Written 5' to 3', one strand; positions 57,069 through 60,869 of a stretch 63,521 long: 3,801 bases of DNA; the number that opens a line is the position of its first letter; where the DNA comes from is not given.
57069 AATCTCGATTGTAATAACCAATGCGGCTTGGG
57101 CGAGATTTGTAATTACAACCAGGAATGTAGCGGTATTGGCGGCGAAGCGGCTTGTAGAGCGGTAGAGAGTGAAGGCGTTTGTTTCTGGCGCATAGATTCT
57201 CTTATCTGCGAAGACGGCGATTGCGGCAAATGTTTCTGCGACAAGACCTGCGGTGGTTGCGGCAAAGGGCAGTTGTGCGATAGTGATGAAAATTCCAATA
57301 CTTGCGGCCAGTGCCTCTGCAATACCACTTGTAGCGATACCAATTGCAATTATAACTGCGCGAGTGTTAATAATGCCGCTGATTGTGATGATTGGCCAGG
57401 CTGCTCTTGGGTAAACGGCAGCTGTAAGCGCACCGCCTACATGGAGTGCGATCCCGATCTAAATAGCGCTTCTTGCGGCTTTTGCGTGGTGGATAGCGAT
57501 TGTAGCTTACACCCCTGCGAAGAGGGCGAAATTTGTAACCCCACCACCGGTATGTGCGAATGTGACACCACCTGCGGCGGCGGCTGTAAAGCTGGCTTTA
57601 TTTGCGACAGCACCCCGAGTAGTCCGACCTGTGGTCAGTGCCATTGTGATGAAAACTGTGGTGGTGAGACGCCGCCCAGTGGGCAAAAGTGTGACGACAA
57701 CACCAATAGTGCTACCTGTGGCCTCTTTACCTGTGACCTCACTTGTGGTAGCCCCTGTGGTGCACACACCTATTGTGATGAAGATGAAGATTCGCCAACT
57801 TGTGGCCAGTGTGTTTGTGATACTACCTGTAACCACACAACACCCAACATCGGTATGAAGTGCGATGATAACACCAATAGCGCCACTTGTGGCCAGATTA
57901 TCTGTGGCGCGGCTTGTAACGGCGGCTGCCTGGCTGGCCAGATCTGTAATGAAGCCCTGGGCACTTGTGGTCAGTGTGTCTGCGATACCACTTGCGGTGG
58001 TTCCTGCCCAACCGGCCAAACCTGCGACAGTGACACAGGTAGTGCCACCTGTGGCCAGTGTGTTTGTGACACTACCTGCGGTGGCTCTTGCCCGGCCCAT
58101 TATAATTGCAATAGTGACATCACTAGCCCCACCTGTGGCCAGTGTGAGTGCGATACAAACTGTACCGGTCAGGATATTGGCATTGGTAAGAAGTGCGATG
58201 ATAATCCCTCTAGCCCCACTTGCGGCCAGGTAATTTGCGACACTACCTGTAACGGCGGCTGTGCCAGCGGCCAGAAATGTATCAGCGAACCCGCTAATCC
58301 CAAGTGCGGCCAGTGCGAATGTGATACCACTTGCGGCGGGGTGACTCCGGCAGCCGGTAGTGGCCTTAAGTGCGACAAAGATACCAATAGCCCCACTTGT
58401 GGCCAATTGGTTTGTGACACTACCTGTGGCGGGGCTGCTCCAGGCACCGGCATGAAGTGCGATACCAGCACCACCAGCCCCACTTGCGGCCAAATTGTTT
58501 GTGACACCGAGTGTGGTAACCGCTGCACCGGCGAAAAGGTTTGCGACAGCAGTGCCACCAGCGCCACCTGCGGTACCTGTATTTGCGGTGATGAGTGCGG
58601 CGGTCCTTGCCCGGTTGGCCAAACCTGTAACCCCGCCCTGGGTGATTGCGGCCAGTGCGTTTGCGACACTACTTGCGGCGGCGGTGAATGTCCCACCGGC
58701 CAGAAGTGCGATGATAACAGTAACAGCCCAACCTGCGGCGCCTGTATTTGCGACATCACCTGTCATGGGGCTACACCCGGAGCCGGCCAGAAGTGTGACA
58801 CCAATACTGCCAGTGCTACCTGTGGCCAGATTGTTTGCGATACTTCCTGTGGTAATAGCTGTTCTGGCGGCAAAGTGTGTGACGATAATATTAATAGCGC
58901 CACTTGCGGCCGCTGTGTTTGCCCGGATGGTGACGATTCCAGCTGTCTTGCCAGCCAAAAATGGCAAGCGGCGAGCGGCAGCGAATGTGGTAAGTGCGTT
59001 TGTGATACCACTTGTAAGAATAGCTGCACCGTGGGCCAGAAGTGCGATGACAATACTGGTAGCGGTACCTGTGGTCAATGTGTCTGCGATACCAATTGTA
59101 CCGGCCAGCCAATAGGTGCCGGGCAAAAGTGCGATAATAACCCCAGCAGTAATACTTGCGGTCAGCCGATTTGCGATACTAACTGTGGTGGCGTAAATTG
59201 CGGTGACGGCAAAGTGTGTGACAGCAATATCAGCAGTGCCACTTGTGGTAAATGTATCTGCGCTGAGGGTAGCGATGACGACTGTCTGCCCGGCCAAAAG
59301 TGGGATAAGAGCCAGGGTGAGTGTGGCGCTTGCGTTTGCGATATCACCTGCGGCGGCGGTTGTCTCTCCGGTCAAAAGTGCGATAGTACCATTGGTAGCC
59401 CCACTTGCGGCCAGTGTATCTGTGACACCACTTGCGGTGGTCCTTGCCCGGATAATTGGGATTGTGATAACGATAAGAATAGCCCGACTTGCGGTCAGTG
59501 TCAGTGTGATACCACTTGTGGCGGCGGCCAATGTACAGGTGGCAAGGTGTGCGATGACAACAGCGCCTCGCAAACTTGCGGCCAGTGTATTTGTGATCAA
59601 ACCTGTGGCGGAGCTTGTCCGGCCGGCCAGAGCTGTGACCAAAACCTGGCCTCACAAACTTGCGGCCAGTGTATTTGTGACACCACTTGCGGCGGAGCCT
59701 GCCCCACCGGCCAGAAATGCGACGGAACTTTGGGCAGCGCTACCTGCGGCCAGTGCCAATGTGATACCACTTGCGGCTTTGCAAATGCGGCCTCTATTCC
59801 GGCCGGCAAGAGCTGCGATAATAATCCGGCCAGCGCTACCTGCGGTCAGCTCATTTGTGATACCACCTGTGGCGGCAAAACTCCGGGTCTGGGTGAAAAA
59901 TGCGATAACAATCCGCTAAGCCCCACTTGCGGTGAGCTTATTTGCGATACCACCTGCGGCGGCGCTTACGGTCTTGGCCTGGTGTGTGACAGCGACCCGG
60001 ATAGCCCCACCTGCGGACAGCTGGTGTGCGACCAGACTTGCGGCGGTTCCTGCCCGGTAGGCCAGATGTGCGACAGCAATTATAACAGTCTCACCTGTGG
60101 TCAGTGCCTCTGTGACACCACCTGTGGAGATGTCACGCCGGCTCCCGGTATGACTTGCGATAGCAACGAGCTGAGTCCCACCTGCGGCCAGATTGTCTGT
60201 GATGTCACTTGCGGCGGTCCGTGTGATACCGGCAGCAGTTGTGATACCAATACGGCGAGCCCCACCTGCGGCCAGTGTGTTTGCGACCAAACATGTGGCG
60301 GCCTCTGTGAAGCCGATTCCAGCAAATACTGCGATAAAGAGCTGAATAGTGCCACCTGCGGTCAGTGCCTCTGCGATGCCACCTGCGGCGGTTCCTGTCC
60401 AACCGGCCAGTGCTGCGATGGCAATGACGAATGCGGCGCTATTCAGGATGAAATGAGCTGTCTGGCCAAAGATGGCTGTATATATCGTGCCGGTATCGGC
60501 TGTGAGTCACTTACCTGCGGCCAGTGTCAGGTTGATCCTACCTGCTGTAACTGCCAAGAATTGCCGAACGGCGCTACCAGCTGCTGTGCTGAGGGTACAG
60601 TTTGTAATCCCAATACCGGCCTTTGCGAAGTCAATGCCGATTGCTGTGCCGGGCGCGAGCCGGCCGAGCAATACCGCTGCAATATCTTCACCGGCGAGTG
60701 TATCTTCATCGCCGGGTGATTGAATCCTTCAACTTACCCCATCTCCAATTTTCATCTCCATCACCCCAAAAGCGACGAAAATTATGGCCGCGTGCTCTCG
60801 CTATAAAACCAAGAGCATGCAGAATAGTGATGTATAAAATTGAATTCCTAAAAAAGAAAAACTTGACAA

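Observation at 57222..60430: About 37 six-Cys tandem units conserved as peptide but diverged at synonymous sites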

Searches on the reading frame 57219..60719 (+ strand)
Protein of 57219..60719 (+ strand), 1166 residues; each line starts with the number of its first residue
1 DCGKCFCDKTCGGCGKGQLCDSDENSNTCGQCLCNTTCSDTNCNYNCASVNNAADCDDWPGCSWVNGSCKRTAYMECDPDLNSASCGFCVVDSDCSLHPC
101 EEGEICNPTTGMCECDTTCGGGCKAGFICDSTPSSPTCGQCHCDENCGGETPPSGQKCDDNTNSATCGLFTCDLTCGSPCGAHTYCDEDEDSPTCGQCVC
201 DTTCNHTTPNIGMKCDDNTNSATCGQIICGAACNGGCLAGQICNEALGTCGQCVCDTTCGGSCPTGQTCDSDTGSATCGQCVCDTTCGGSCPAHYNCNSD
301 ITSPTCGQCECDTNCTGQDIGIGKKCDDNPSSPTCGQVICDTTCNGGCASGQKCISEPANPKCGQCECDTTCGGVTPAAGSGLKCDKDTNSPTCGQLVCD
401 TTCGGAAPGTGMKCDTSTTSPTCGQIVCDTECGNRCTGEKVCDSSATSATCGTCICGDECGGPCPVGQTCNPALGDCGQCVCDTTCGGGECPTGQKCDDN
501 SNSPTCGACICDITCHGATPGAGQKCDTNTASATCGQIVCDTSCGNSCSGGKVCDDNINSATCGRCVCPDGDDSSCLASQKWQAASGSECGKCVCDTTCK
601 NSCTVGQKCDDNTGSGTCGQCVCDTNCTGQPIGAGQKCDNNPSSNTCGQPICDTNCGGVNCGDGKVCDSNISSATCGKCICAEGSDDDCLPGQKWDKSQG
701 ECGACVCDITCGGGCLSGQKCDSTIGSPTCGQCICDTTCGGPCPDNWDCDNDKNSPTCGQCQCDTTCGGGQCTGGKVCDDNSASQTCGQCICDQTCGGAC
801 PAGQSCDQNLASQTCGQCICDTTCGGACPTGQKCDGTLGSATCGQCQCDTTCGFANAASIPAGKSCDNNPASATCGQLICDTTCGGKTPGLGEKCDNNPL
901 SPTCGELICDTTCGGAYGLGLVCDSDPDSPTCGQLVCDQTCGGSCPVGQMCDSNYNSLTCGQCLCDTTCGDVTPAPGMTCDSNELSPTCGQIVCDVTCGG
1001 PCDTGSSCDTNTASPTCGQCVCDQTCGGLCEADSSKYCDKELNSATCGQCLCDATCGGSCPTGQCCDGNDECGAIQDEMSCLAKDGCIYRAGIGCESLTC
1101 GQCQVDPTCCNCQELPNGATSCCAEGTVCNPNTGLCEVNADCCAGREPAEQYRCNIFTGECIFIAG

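Call 9: find_homologous_proteins(query=window:57219-60719:+, max_evalue=0.001)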
Query window:57219-60719:+ (1166 aa): 10 proteins with E <= 0.001 among 8000 candidates.
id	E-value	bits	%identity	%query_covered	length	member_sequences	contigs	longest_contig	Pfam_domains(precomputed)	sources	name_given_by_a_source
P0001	5.4e-52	195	35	60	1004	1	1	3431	-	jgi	jgi:hypothetical protein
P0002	5.5e-46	175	34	72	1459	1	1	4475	-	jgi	jgi:hypothetical protein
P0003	2.3e-36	143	33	39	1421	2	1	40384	-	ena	-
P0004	7.1e-31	125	49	16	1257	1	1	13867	PF13517.13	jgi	jgi:hypothetical protein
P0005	1.0e-30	125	37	40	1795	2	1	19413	-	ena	-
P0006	9.3e-26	108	39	27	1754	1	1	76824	-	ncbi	ncbi:MAG: hypothetical protein R3C68_08060 [Myxococcota bacterium]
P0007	3.6e-24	103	40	31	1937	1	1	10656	-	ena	-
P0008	5.1e-22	96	34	48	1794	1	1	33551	-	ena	-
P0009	2.0e-20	91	49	13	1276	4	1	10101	PF13517.13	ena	-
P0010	4.2e-15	73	51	13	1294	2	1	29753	PF13517.13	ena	-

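Call 43: search_protein_families(library=ncbifam, proteins=[P0003], max_evalue=10)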
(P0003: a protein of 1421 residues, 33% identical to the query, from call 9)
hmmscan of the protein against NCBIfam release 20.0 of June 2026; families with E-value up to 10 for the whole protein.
P0003 (1421 aa): 1 family
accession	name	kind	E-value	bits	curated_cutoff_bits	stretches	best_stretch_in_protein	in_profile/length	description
NF033765.2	gliding_CglD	equivalog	2e-09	35.9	400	2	825-1045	856-1056/1124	adventurous gliding motility lipoprotein CglD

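Call 61: search_protein_families(library=pfam, proteins=[P0006], max_evalue=10)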
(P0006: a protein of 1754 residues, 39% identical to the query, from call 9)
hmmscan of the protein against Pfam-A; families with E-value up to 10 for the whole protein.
P0006 (1754 aa): 0 families

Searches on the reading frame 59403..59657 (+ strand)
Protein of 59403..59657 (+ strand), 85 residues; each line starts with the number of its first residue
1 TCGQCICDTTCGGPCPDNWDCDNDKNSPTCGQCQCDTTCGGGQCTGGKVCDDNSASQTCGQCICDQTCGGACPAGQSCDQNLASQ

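Call 25: search_solved_structures(query=A2, max_evalue=10, show_alignments=3)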
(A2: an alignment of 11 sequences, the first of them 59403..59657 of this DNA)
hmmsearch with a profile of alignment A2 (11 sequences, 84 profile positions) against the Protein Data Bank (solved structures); distinct sequences matched with E-value up to 10: 0.

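Call 28: predict_structure(alignment_id=A2)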
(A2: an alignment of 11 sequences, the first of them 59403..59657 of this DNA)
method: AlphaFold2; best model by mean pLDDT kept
length: 85 residues; sequences in the alignment: 11
mean_pLDDT: 81.1   pTM: 0.57
mean pLDDT of the five models: 81.1, 79.2, 78.7, 78.3, 73.7
residues with pLDDT >= 90: 2; 70-90: 74; 50-70: 8; < 50: 1
segments of 3 or more residues with pLDDT < 50: none
pLDDT, mean of each block of 10 residues (from residue 1): 73 86 87 86 77 85 81 83 64
secondary structure, 60 per line:
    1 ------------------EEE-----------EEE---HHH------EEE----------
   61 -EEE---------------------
elements in order: E19-21 E33-35 E48-50 E62-64

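Call 31: fold_search(model_id=the predicted structure, library=pdb)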
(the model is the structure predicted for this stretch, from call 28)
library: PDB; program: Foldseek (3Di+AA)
matches with E <= 10: 6; with E <= 0.001: 0
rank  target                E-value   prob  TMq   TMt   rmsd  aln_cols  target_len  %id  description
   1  5fma_A                3.1e+00  0.02  0.25  0.17   9.2        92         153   24  human Notch 1, EGF 4-7 (released 2016-04-13)
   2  6pol_B                3.4e+00  0.02  0.23  0.17   9.8        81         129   17  Crystal structure of the human NELL1 EGF1-3-Robo3 FN1 complex (released 2020-05-06)
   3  5fma_B                3.9e+00  0.02  0.25  0.17   9.3        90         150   26  human Notch 1, EGF 4-7 (released 2016-04-13)
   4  9i3v_B                4.9e+00  0.01  0.17  0.01   9.5        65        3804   23  Cryo-EM structure of the human LRP2 ectodomain (released 2026-02-04)
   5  8cde_A                9.7e+00  0.01  0.22  0.05   8.7        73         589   18  PfCyRPA-PfRIPR complex from Plasmodium falciparum bound to antibody Cy.003 (released 2023-10-25)
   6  8cdd_A                9.7e+00  0.01  0.22  0.06   8.0        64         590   19  PfRH5-PfCyRPA-PfRIPR complex from Plasmodium falciparum bound to antibody Cy.003 (released 2023-10-25)

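Call 32: search_protein_representatives(alignment_id=A2)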
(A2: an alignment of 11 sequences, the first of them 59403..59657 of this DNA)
Query: 11 sequences, 84 profile positions. Proteins with E-value up to 0.001 (for the whole library): 24; up to 1e-10: 20; up to 1e-30: 13. The best 24 are listed.
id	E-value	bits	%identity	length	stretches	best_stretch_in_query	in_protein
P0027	4.5e-87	302.4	-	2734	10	3-83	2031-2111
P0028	9.9e-75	262.8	-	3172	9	3-82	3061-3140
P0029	9.2e-54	195.7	-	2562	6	2-81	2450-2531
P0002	1.9e-48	178.6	-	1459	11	3-73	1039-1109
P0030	2.3e-43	162.3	-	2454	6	3-79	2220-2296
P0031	8.8e-42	157.3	-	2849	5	1-78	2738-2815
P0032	5.7e-40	151.4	-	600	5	1-79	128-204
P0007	1.0e-39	150.7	-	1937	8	3-81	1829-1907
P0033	2.3e-39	149.5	-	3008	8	1-81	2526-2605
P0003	4.4e-38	145.4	-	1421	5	1-80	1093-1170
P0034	6.5e-37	141.7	-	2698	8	3-79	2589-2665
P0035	4.0e-35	135.9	-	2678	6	3-79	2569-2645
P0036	4.5e-32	126.1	-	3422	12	3-74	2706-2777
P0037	1.2e-30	121.6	-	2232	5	3-83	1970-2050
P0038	3.9e-25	103.9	-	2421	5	1-80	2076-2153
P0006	1.7e-23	98.7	-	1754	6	1-74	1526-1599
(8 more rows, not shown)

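Call 34: find_related_loci(query=A2, collection=genome_contigs, flank=10000)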
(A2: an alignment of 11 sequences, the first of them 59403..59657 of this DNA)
Query A2 (85 aa) in genome_contigs; peptide patterns used: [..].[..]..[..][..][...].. (x = any residue, [..] = any of these).
24 stretches matched a pattern; 6 encode a relative of the query (tblastn E <= 1e-3); 6 distinct loci.
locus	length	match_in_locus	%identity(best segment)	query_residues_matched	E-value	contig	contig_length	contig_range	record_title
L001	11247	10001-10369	56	1-85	5e-21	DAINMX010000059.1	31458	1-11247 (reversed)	MAG TPA_asm: Myxococcota bacterium isolate CTOTU11650 NODE_810_length_31458_cov_8.595325, whole genome shotgun sequence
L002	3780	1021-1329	61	1-84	1e-20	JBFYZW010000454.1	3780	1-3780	MAG: Deltaproteobacteria bacterium isolate PPR_0449 k121_2398515, whole genome shotgun sequence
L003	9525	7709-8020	56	3-84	7e-20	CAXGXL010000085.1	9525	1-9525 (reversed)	MAG TPA_asm: uncultured bacterium isolate ERR594338_concoct_180 genome assembly, contig: ERZ11848501.11139, whole genome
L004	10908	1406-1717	44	1-85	2e-19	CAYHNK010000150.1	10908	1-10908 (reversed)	MAG TPA_asm: uncultured Bdellovibrionales bacterium isolate ERP119705_co13_447 genome assembly, contig: NODE_7577_length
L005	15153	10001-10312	47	1-84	3e-19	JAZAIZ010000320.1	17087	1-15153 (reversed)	MAG: Myxococcota bacterium isolate XB_MAG857 DB_MAG857_0320, whole genome shotgun sequence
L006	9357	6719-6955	55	1-84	4e-18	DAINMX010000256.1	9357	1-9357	MAG TPA_asm: Myxococcota bacterium isolate CTOTU11650 NODE_4209_length_9357_cov_7.488067, whole genome shotgun sequence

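Call 43: search_protein_families(library=ncbifam, proteins=[P0037], max_evalue=10)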
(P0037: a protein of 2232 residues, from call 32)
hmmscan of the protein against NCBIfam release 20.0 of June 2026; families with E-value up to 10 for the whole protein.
P0037 (2232 aa): 2 families
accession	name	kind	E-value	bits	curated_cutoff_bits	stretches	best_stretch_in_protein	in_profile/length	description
NF033765.2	gliding_CglD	equivalog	9.9e-15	53.4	400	4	1324-1402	612-690/1124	adventurous gliding motility lipoprotein CglD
NF053691.1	BamM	equivalog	0.027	13.4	315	2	883-947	226-293/376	BamM family beta-barrel-assembly machinery protein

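Call 61: search_protein_families(library=pfam, proteins=[P0037], max_evalue=10)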
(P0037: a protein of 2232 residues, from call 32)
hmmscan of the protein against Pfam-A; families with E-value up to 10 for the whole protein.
P0037 (2232 aa): 0 families
